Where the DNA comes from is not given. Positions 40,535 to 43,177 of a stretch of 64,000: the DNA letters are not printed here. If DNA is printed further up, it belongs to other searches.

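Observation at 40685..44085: Membrane-anchored SbcC-like ATPase (YhaN-like) translationally coupled to an SbcD-like phosphoesterase, next to a LytS/LytTR two-component pair and a TetR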

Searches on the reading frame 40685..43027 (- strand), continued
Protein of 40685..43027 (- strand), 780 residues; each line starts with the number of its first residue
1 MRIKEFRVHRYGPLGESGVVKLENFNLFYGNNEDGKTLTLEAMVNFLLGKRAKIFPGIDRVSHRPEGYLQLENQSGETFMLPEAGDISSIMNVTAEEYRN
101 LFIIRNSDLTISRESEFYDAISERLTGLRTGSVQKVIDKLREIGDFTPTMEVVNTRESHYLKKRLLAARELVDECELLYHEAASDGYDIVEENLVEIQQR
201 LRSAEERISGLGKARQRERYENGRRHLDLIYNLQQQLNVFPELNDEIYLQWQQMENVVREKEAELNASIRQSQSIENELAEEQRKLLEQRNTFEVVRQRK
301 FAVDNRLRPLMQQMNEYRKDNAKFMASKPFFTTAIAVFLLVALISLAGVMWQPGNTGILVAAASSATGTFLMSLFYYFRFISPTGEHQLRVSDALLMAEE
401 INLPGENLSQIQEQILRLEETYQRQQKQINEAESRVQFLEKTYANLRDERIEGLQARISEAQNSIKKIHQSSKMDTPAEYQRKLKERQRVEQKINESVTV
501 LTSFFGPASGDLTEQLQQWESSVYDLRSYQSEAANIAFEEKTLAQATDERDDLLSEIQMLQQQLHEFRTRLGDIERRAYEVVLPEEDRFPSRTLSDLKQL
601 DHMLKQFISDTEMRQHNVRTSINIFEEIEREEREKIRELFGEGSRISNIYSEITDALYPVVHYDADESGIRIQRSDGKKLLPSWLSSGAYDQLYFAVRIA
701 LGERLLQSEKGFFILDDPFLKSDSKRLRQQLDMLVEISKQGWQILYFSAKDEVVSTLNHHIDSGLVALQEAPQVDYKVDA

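Call 47: find_related_loci(query=A2, collection=genome_contigs, flank=6000)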
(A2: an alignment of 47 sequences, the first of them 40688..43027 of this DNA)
Query A2 (780 aa) in genome_contigs; peptide patterns used: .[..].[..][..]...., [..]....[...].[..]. (x = any residue, [..] = any of these).
333 stretches matched a pattern; 302 encode a relative of the query (tblastn E <= 1e-3); the best 80 are kept; 80 distinct loci.
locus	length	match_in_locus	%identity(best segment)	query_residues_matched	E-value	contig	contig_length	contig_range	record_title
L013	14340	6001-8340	98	1-780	0e+0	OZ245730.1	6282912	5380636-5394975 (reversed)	MAG: Calditrichia bacterium isolate b0d004ed-fac9-4c7c-be48-ce0904fd85ed genome assembly, chromosome: 1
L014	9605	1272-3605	44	1-778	0e+0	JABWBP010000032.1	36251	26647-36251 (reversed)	MAG: Calditrichaceae bacterium isolate MAG_33 scaffold_1001, whole genome shotgun sequence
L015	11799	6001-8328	44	1-777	0e+0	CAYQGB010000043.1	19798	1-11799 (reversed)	MAG TPA_asm: uncultured Calditrichaceae bacterium isolate SRP162660_co2_186 genome assembly, contig: NODE_866_length_197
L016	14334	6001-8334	45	1-778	0e+0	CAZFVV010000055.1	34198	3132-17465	MAG TPA_asm: uncultured Calditrichaceae bacterium isolate SRP329715_co1_261 genome assembly, contig: NODE_1738_length_34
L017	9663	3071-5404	43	1-780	0e+0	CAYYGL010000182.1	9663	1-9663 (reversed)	MAG TPA_asm: uncultured Calditrichaceae bacterium isolate SRP163575_co1_571 genome assembly, contig: NODE_15529_length_9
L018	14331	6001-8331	39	1-777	0e+0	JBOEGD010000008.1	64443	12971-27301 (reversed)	MAG: Calditrichia bacterium isolate PBSAbac4 PBSAd_contig_211, whole genome shotgun sequence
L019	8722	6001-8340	40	1-780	0e+0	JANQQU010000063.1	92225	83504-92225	MAG: Calditrichia bacterium isolate IP29b_bin.38 k99_1373532, whole genome shotgun sequence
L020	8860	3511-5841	37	1-777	3e-164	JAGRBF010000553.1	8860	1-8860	MAG: Calditrichaeota bacterium isolate HKST-UBA06 2012-05-30_1_(paired)_contig_254593, whole genome shotgun sequence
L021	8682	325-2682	53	1-777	0e+0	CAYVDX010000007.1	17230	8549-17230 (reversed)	MAG TPA_asm: uncultured Calditrichaceae bacterium isolate SRP163575_co2_215 genome assembly, contig: NODE_3996_length_17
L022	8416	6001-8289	35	1-766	2e-148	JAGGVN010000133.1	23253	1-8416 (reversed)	MAG: Candidatus Aerophobetes bacterium isolate AUK101 PB_MBMC_055_c_000000000080, whole genome shotgun sequence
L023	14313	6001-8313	34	1-774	7e-140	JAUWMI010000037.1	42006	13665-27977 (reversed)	MAG: Candidatus Sumerlaeota bacterium isolate CSMAG_2394 CSMAG_2394_k141_1510100_length_42006_cov_11.0000, whole genome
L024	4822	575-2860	36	1-766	9e-141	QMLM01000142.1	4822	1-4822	MAG: Deltaproteobacteria bacterium isolate B11_G15 B11_Guay15_scaffold_08336, whole genome shotgun sequence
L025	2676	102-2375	34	1-761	9e-146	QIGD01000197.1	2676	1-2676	MAG: Methanobacteriota archaeon isolate SZUA-158 Ga0212224_1004358, whole genome shotgun sequence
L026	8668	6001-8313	35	1-777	5e-138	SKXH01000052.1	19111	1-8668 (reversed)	MAG: Bacteroidetes bacterium isolate CSSed162cmB_234 CSSed16-2cmB-6681, whole genome shotgun sequence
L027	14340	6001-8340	34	1-774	6e-137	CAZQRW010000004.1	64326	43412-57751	MAG TPA_asm: uncultured bacterium isolate binchicken_co19_491 genome assembly, contig: NODE_412_length_64326_cov_24.9199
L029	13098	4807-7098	34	1-766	1e-134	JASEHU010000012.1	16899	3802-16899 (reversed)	MAG: bacterium isolate Yes70-31 NODE_12_length_16899_cov_9.715091, whole genome shotgun sequence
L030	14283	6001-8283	33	1-763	7e-135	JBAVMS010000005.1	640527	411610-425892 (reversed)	MAG: Candidatus Methanoperedens sp. isolate MFD03797_ilm_asm_bin16 k127_171904, whole genome shotgun sequence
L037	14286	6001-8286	35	1-766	4e-132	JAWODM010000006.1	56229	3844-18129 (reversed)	MAG: Candidatus Krumholzibacteriales bacterium isolate BLK5-2.bin.162 k191_1167376, whole genome shotgun sequence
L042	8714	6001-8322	34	1-774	4e-128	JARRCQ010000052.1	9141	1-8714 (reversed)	MAG: Candidatus Atribacteria bacterium isolate DJKA113_NP-J24_bin.36 scaffold_2612, whole genome shotgun sequence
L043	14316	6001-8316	34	1-774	1e-127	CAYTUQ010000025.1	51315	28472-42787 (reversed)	MAG TPA_asm: uncultured bacterium isolate binchicken_co262_234 genome assembly, contig: NODE_508_length_51315_cov_22.100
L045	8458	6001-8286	33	1-766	5e-127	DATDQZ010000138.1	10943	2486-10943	MAG TPA_asm: Candidatus Bathyarchaeia archaeon isolate SMAG_U7964 k141_85266, whole genome shotgun sequence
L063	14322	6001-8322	32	1-777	8e-124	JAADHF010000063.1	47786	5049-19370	MAG: Spirochaetota bacterium isolate M_MetaBat.164 contig-127_571, whole genome shotgun sequence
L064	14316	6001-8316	33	1-770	3e-123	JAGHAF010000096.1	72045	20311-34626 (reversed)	MAG: Planctomycetota bacterium isolate AUK223 PB_MBMC_177_c_000000000011, whole genome shotgun sequence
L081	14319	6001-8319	33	1-772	3e-119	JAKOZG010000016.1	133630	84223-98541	MAG: Thermotogota bacterium isolate USSF_maxbin.001 k201_809242, whole genome shotgun sequence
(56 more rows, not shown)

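Call 51: search_protein_families(library=pfam, alignment_id=A4, max_evalue=0.00001)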
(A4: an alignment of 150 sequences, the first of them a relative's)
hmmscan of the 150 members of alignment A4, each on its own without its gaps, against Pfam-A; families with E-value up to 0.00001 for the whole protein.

A. member 1, L013:3101-3517:+ (139 aa): 1 family
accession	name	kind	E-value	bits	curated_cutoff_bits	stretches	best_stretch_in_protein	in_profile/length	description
PF01814.28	Hemerythrin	-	6.4e-14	53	25.3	1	17-129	3-123/127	Hemerythrin HHE cation binding domain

B. families by the number of members that match (of 150 scanned): 204 families (the first 25 are shown)
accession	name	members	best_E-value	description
PF04851.21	ResIII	4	5.4e-34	Type III restriction enzyme, res subunit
PF09995.15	MPAB_Lcp_cat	3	1.7e-61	ER-bound oxygenase mpaB/B'/Rubber oxygenase, catalytic domain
PF00270.35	DEAD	3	2.8e-35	DEAD/DEAH box helicase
PF00271.37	Helicase_C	3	2.3e-12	Helicase conserved C-terminal domain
PF00120.29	Gln-synt_C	2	6.1e-127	Glutamine synthetase, catalytic domain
PF02601.20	Exonuc_VII_L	2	2.9e-100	Exonuclease VII, large subunit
PF18766.7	SWI2_SNF2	2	2e-71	SWI2/SNF2 ATPase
PF01975.23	SurE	2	1.7e-63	Survival protein SurE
PF00144.29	Beta-lactamase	2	8.9e-62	Beta-lactamase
PF00475.24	IGPD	2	7.4e-60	Imidazoleglycerol-phosphate dehydratase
PF13742.12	tRNA_anti_2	2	1.2e-36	OB-fold nucleic acid binding domain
PF00009.33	GTP_EFTU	2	3.8e-33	Elongation factor Tu GTP binding domain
PF08240.17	ADH_N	2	8.3e-32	Alcohol dehydrogenase GroES-like domain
PF03951.24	Gln-synt_N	2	1.7e-29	Glutamine synthetase, beta-Grasp domain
PF04055.27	Radical_SAM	2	1.4e-28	Radical SAM superfamily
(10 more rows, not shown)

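Call 52: search_protein_families(library=padloc, alignment_id=A4, max_evalue=1e-10)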
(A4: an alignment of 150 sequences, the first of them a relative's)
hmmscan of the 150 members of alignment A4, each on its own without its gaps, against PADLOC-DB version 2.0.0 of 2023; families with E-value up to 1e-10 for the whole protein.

A. member 1, L013:3101-3517:+ (139 aa): 0 families

B. families by the number of members that match (of 150 scanned): 70 families (the first 25 are shown)
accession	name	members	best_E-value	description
PDLC03048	REase_I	2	1.6e-51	Type I restriction enzyme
PDLC03040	REase_I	1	1.2e-139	Type I restriction enzyme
PDLC03049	REase_I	1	1.3e-98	Type I restriction enzyme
PDLC03041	REase_I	1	4.1e-81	Type I restriction enzyme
PDLC02374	dGTPase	1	5.7e-81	-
PDLC05009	PDC-S37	1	7.6e-73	-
PDLC03044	REase_I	1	1.9e-66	Type I restriction enzyme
PDLC00013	DruE1|DruE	1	2.8e-40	SNF2 family N-terminal domain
PDLC03042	REase_I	1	2.2e-39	Type I restriction enzyme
PDLC03047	REase_I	1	2.9e-39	Type I restriction enzyme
PDLC02194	Hhe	1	4.5e-38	-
PDLC03924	MkoC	1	9.7e-38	-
PDLC00037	DruE3|DruE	1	3.6e-37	SNF2 family N-terminal domain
PDLC03859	LmuB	1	1.3e-36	-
PDLC00036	DruE3|DruE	1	1.7e-34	SNF2 family N-terminal domain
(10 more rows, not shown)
